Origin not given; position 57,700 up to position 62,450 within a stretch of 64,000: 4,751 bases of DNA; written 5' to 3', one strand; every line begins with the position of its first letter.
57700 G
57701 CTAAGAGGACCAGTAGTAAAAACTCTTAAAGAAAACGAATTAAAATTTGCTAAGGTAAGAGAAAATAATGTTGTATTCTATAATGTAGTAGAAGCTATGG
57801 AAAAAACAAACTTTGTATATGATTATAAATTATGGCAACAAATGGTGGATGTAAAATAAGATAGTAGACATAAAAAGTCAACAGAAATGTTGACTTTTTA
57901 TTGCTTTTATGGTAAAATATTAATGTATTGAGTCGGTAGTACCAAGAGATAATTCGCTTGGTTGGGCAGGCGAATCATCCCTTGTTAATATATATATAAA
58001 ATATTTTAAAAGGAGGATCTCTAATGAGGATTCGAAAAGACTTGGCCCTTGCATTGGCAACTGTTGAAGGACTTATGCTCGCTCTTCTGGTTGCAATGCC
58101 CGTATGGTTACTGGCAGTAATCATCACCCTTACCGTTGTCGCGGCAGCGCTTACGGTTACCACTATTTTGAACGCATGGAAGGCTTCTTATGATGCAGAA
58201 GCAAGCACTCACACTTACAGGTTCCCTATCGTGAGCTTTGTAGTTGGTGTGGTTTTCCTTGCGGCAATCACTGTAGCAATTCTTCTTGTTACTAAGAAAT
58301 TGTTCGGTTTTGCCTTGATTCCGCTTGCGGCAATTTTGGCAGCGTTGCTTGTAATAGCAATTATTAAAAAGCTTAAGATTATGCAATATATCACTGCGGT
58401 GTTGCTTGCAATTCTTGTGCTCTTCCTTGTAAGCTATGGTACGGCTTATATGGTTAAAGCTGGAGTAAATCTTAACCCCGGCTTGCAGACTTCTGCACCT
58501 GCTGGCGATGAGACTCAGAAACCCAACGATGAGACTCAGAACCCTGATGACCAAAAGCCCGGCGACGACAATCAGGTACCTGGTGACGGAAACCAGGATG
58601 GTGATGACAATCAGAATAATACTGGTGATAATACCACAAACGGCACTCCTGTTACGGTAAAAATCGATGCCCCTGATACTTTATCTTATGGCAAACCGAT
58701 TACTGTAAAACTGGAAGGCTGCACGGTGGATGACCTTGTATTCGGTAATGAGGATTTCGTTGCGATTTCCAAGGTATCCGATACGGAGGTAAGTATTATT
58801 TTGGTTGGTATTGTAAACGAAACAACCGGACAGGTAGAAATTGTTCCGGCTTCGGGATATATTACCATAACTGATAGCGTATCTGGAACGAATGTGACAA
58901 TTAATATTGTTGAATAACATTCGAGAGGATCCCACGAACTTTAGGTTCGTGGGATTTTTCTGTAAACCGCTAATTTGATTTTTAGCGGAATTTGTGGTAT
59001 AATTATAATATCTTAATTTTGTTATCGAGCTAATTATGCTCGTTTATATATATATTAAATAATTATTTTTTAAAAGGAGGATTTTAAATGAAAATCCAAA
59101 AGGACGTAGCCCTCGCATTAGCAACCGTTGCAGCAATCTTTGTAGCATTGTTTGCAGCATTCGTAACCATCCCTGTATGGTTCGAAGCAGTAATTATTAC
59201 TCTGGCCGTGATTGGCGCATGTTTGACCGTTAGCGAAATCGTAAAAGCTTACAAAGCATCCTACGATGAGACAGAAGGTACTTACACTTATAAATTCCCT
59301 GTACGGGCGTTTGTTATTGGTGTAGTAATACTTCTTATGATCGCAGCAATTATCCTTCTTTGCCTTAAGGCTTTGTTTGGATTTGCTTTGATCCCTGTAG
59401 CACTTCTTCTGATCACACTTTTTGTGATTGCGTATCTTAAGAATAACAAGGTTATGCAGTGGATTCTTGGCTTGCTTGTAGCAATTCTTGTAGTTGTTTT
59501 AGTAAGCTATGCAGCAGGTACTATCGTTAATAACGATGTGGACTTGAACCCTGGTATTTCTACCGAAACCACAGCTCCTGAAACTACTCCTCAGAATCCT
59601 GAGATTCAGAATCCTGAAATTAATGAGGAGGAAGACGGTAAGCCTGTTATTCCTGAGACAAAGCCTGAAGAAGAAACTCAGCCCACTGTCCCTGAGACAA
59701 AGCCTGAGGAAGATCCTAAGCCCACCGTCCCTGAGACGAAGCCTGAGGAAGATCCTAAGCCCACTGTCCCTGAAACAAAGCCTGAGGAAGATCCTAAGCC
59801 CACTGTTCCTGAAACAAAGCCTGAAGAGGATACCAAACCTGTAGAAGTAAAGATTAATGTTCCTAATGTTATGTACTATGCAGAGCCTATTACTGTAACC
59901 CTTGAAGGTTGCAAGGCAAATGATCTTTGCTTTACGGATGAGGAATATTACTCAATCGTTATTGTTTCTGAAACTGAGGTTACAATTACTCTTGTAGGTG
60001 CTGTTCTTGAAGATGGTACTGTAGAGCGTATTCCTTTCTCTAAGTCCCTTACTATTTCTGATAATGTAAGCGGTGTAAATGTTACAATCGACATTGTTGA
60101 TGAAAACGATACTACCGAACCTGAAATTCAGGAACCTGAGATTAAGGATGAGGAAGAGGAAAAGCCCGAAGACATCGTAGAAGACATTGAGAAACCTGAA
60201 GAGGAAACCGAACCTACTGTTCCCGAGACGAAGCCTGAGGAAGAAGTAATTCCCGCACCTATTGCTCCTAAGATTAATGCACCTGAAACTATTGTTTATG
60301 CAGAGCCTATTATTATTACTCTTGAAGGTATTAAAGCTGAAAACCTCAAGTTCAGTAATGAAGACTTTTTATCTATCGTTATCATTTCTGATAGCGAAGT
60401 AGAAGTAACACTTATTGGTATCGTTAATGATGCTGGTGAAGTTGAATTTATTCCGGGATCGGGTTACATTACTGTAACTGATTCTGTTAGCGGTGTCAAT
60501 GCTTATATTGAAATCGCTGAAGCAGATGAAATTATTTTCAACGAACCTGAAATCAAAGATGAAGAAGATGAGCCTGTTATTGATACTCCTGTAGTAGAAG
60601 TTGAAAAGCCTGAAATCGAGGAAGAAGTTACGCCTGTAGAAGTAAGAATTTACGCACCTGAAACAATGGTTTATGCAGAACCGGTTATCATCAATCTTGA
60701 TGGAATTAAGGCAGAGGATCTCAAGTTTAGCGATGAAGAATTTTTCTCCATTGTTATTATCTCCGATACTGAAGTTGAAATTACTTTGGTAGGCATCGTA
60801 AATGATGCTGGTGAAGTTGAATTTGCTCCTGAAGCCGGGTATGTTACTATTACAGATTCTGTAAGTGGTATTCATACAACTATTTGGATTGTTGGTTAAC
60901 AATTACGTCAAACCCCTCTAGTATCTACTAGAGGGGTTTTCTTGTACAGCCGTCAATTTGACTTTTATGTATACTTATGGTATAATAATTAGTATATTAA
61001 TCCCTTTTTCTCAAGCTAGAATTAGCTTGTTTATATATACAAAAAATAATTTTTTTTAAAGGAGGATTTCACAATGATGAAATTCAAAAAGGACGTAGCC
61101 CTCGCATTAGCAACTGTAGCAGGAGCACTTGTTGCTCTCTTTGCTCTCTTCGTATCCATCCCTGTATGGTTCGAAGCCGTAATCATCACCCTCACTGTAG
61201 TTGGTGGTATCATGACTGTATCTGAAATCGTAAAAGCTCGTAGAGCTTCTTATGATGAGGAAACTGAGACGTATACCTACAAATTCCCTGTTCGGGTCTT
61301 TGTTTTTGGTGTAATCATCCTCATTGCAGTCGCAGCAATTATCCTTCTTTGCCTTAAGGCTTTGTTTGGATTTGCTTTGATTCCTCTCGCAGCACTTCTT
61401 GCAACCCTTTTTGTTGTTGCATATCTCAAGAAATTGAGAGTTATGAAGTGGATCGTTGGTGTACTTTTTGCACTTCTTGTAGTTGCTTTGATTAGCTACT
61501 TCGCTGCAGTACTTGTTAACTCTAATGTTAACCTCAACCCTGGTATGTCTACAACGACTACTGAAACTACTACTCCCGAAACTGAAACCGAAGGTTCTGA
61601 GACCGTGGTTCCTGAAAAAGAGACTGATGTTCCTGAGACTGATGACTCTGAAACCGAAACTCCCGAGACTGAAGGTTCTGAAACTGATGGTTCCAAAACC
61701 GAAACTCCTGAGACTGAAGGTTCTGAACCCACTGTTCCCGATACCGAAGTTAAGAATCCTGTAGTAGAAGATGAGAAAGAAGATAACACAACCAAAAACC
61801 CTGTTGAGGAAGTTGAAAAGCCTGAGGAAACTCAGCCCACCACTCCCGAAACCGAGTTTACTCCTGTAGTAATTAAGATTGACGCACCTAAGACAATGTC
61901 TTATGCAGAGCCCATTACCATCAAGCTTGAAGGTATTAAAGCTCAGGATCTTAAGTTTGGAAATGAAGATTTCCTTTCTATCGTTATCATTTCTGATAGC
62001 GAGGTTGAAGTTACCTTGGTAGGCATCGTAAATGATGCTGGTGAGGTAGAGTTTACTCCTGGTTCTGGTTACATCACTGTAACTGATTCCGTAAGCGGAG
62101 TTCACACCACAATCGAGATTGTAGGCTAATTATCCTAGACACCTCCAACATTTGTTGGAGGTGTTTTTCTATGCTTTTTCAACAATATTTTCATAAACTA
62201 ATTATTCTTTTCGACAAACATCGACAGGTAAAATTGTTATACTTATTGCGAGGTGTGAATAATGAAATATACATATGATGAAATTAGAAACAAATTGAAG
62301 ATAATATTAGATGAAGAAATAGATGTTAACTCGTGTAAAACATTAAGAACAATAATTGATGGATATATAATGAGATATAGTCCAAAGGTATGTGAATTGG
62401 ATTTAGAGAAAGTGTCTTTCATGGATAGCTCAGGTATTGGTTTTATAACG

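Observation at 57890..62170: GC-richer island of three tandem paralogous genes encoding a conserved polytopic membrane domain fused to a modular, unrecognised ectodomain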

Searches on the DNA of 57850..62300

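Call 78: search_rna_families(source=window, start=57850, end=62300, threshold=evalue, max_evalue=1)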
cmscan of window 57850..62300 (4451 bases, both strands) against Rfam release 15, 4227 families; matches with E-value up to 1: 4.
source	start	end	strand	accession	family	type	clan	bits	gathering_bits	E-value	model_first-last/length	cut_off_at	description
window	61454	61561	-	RF03102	RAGATH-33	Gene; sRNA;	-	24.6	120.4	0.059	1-113/113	no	RAGATH-33 RNA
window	62097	62172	+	RF02676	Esr41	Gene; sRNA;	-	22.2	102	0.56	1-74/74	no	Enterohemorrhagic E. coli sRNA 41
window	58345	58412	+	RF02538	TarB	Gene; sRNA;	-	21.9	80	0.78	1-79/79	no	Vibrio ToxT activated RNA TarB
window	58847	59063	+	RF02749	Ncrwmel02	Gene; sRNA;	-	16.7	290.8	0.71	1-251/251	no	Wolbachia sRNA mel02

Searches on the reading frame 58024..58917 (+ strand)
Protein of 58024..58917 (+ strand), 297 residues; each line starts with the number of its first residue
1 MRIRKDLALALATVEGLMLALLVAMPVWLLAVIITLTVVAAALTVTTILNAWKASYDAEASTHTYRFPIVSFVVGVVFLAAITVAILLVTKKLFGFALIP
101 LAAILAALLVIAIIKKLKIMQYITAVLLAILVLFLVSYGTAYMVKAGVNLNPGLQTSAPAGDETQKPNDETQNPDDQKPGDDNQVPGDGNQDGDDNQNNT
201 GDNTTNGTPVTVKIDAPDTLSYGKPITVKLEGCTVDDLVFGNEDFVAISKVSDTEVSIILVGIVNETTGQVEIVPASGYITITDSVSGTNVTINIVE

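Call 3: search_protein_families(library=pfam, proteins=[window:58024-58917:+], max_evalue=1)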
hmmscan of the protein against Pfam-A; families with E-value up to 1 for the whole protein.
window:58024-58917:+ (297 aa): 2 families
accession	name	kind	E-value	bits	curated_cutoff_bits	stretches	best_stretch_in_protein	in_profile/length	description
PF24334.1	DUF7502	-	0.029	14.2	27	1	126-208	153-235/281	Family of unknown function (DUF7502)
PF20363.3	DUF6658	-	0.29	11.4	27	1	110-157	4-50/178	Family of unknown function (DUF6658)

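Call 4: search_protein_families(library=ncbifam, proteins=[window:58024-58917:+], max_evalue=1)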
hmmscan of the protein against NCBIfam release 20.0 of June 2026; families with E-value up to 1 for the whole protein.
window:58024-58917:+ (297 aa): 0 families

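Call 19: find_related_loci(query=A2, collection=genome_contigs, flank=10000)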
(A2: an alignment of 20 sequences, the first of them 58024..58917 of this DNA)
Query A2 (297 aa) in genome_contigs; peptide patterns used: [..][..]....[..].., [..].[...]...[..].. (x = any residue, [..] = any of these).
58 stretches matched a pattern; 7 encode a relative of the query (tblastn E <= 1e-3); 7 distinct loci.
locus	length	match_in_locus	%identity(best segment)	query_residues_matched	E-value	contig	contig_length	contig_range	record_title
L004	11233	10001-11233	71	1-297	1e-133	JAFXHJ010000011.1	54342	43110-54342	MAG: Clostridia bacterium isolate RGIG6416 Sheep_Rectum-5__c486276, whole genome shotgun sequence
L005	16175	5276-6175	68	1-297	9e-128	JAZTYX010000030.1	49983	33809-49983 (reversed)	MAG: Clostridia bacterium isolate T1900045325_YK20190014.MAGScoT_cleanbin_000017 SGB_6434_k141_774173, whole genome shot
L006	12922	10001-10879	66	1-297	2e-126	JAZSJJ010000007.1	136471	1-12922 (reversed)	MAG: Clostridia bacterium isolate T1900044565_TS20190031.MAGScoT_cleanbin_000015 SGB_399_k141_1914436, whole genome shot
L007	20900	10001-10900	67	1-297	5e-126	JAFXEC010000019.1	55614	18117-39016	MAG: Clostridia bacterium isolate RGIG6332 Sheep_Rectum-3__c240831, whole genome shotgun sequence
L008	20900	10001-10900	68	1-297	8e-126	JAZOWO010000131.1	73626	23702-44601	MAG: Clostridia bacterium isolate T1900045521_YK20190215.MAGScoT_cleanbin_000011 SGB_7649_k141_203450, whole genome shot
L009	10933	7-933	45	18-297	2e-69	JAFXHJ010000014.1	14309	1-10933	MAG: Clostridia bacterium isolate RGIG6416 Sheep_Rectum-5__c598673, whole genome shotgun sequence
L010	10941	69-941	47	36-297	1e-67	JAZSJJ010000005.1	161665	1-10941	MAG: Clostridia bacterium isolate T1900044565_TS20190031.MAGScoT_cleanbin_000015 SGB_399_k141_3026982, whole genome shot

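Call 28: predict_structure(alignment_id=A2)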
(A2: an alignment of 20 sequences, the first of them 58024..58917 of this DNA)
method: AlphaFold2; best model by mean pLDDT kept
length: 297 residues; sequences in the alignment: 20
mean_pLDDT: 62.2   pTM: 0.36
mean pLDDT of the five models: 62.2, 60.7, 50.5, 49.5, 48.5
residues with pLDDT >= 90: 0; 70-90: 141; 50-70: 89; < 50: 67
segments of 3 or more residues with pLDDT < 50: 1-3, 153-210
pLDDT, mean of each block of 10 residues (from residue 1): 65 80 73 78 78 79 77 79 75 73 81 81 82 75 64 39 27 25 28 27 34 57 67 65 63 71 54 53 58 59
secondary structure, 60 per line:
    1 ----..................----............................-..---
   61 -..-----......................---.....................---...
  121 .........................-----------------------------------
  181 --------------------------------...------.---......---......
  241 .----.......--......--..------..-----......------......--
elements in order: H5-22 H27-54 H69-90 H94-114 H118-145 E213-215 E226-231 E238-241 E246-252 E255-260 E278-283 E290-295
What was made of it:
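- The linker is below pLDDT 40 in every block (25-39; call 28).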

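Call 32: fold_search(model_id=the predicted structure, library=pdb)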
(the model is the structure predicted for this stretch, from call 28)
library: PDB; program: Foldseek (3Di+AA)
matches with E <= 10: 252; with E <= 0.001: 0
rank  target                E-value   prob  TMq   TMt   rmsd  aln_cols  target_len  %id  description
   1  2wim_B                6.4e-02  0.93  0.19  0.21   4.7       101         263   12  Crystal structure of NCAM2 IG1-3 (released 2010-08-25)
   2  4x6d_B                1.3e-01  0.15  0.12  0.24   8.6        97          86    7  CD1a ternary complex with endogenous lipids and BK6 TCR (released 2015-01-28)
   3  8opr_A                1.5e-01  0.57  0.16  0.09   6.4        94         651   15  Structure of the EA1 surface layer of Bacillus anthracis (released 2023-11-08)
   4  5j0b_C                1.9e-01  0.82  0.19  0.25   4.6        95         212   14  Structure of the immune receptor CD33 in complex with 6'-sialyllactose (released 2017-04-05)
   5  7umg_D                3.0e-01  0.57  0.18  0.38   5.1       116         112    5  Crystal structure of human CD8aa-MR1-Ac-6-FP complex (released 2022-08-03)
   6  9jqq_B                3.0e-01  0.23  0.14  0.14  10.4       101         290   14  Cryo-EM structure of the HMBPP-primed BTN3A1-BTN3A2-BTN2A1 complex (released 2025-06-18)
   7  8zjx_F                3.5e-01  0.54  0.16  0.11   6.9       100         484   11  Cryo-EM structure of the full length pAg-bound BTN2A1-BTN3A1-BTN3A2 in complex with Vgamma9-Vdelta2 TCR (MOP genotype) (released 2025-11-26)
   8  9j5m_C                3.7e-01  0.30  0.16  0.21   5.9       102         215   10  Cryo-EM structure of the ectodomain of BTN2A1-BTN3A1-BTN3A2 in complex with gdTCR (released 2025-05-21)
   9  5v5x_D                3.9e-01  0.69  0.20  0.15   5.3       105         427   14  Protocadherin gammaB7 EC3-6 cis-dimer structure (released 2017-11-01)
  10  5szr_C                3.9e-01  0.63  0.19  0.14   5.3       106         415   14  Protocadherin Gamma B2 extracellular cadherin domains 3-6 (released 2016-10-19)
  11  5szr_B                4.6e-01  0.57  0.19  0.14   5.0       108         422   14  Protocadherin Gamma B2 extracellular cadherin domains 3-6 (released 2016-10-19)
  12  8qc8_D                4.6e-01  0.09  0.10  0.09  12.2       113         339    8  Crystal structure of NAD-dependent glycoside hydrolase from Flavobacterium sp. (strain K172) in complex with co-factor (released 2023-12-27)
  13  8dww_M                4.9e-01  0.47  0.18  0.13   5.5       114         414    7  Chikungunya VLP in complex with neutralizing Fab 506.A08 (asymmetric unit) (released 2023-05-31)
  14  1ttu_A                4.9e-01  0.35  0.15  0.11   8.0       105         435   14  Crystal Structure of CSL bound to DNA (released 2004-08-31)
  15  4j2x_A                4.9e-01  0.33  0.16  0.13   6.8       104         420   12  CSL (RBP-Jk) with corepressor KyoT2 bound to DNA (released 2013-11-06)
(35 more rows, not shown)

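Call 63: search_protein_families(library=phrogs, proteins=[window:58024-58917:+], max_evalue=0.1)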
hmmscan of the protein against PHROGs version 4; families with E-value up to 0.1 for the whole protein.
window:58024-58917:+ (297 aa): 0 families

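Call 64: search_protein_families(library=padloc, proteins=[window:58024-58917:+], max_evalue=0.1)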
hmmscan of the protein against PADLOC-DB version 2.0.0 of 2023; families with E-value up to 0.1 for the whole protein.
window:58024-58917:+ (297 aa): 0 families

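Call 75: fold_search(model_id=the predicted structure, library=viral)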
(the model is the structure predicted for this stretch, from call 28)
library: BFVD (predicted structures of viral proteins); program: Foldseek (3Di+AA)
matches with E <= 10: 147; with E <= 0.001: 0
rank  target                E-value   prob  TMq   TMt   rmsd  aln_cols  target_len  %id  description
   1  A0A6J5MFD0            5.6e-02  0.97  0.20  0.18  11.7       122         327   11  Uncharacterized protein [uncultured Caudovirales phage]
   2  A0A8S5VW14            5.6e-02  0.69  0.17  0.07   8.6       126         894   13  (no name in the UniProt tables at hand)
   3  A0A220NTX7            1.0e-01  0.77  0.17  0.31  11.0       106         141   11  Uncharacterized protein [Escherichia phage V18]
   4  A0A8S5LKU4            1.2e-01  0.98  0.21  0.55   5.8       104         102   12  Carbohydrate-binding protein [Siphoviridae sp. ctcPV5]
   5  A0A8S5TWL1            1.2e-01  0.96  0.20  0.08   8.9       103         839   14  Tail protein [Siphoviridae sp. ctcx61]
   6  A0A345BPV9            1.3e-01  1.00  0.22  0.20   4.0        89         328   11  (no name in the UniProt tables at hand)
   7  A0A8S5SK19            1.5e-01  0.60  0.15  0.16   7.4        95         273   17  Major tail protein [Siphoviridae sp. ctRGj11]
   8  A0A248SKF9            1.6e-01  0.85  0.19  0.06  15.0       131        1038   13  (no name in the UniProt tables at hand)
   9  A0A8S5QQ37            2.7e-01  0.75  0.18  0.38  10.9       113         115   11  Uncharacterized protein [Siphoviridae sp. ctWhx86]
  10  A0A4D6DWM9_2          2.7e-01  0.75  0.19  0.05   5.0       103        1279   19  Uncharacterized protein [Edwardsiella phage pEt-SU]
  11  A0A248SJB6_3          3.2e-01  0.91  0.20  0.06   4.3        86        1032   15  (no name in the UniProt tables at hand)
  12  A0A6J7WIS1            3.4e-01  0.13  0.17  0.12  23.4       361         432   10  Prohead protease [uncultured Caudovirales phage]
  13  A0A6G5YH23            4.3e-01  0.63  0.19  0.13   9.9       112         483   12  (no name in the UniProt tables at hand)
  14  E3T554                4.3e-01  0.18  0.16  0.24  21.0       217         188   15  Uncharacterized protein [Cafeteria roenbergensis virus (strain BV-PW1)]
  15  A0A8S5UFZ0            5.1e-01  0.69  0.18  0.10   3.7        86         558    9  Head protein [Podoviridae sp. ctnuR9]
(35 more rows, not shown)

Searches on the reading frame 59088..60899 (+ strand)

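Call 3: search_protein_families(library=pfam, proteins=[window:59088-60899:+], max_evalue=1)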
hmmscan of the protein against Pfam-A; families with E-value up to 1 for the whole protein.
window:59088-60899:+ (603 aa): 1 family
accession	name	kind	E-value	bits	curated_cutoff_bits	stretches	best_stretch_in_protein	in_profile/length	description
PF22084.1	UfSP_MPN_N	-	0.46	11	27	0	415-464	19-64/84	Ufm1 specific protease UfSP N-terminal MPN domain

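Call 4: search_protein_families(library=ncbifam, proteins=[window:59088-60899:+], max_evalue=1)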
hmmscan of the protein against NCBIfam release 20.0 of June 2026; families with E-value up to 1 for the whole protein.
window:59088-60899:+ (603 aa): 3 families
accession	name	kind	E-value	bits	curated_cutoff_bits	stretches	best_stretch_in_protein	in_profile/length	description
TIGR04526.1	predic_Ig_block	subfamily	1.8e-05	23.9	150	2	118-259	3-142/693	putative immunoglobulin-blocking virulence protein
NF041843.1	EpsY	equivalog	0.021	14.1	320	1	424-483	114-170/211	exopolysaccharide export protein EpsY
NF033761.1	gliding_GltJ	equivalog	0.028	13.5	450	1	121-252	368-491/671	adventurous gliding motility protein GltJ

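Call 63: search_protein_families(library=phrogs, proteins=[window:59088-60899:+], max_evalue=0.1)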
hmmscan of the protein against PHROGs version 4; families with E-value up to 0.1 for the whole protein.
window:59088-60899:+ (603 aa): 4 families
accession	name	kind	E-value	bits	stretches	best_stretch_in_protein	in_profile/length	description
phrog_3793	-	unknown function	0.00033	21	1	83-228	18-150/272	-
phrog_22890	-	unknown function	0.0015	19.4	0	552-581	20-50/64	-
phrog_13715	-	unknown function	0.07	13.6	0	434-459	141-166/245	-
phrog_3474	-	unknown function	0.084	13.7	0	262-290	4-32/64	-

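Call 64: search_protein_families(library=padloc, proteins=[window:59088-60899:+], max_evalue=0.1)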
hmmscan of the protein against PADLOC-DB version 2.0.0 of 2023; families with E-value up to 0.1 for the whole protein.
window:59088-60899:+ (603 aa): 1 family
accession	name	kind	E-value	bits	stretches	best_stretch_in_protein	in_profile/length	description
PDLC04061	PD-T4-6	-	0.0001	20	1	130-248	360-488/510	-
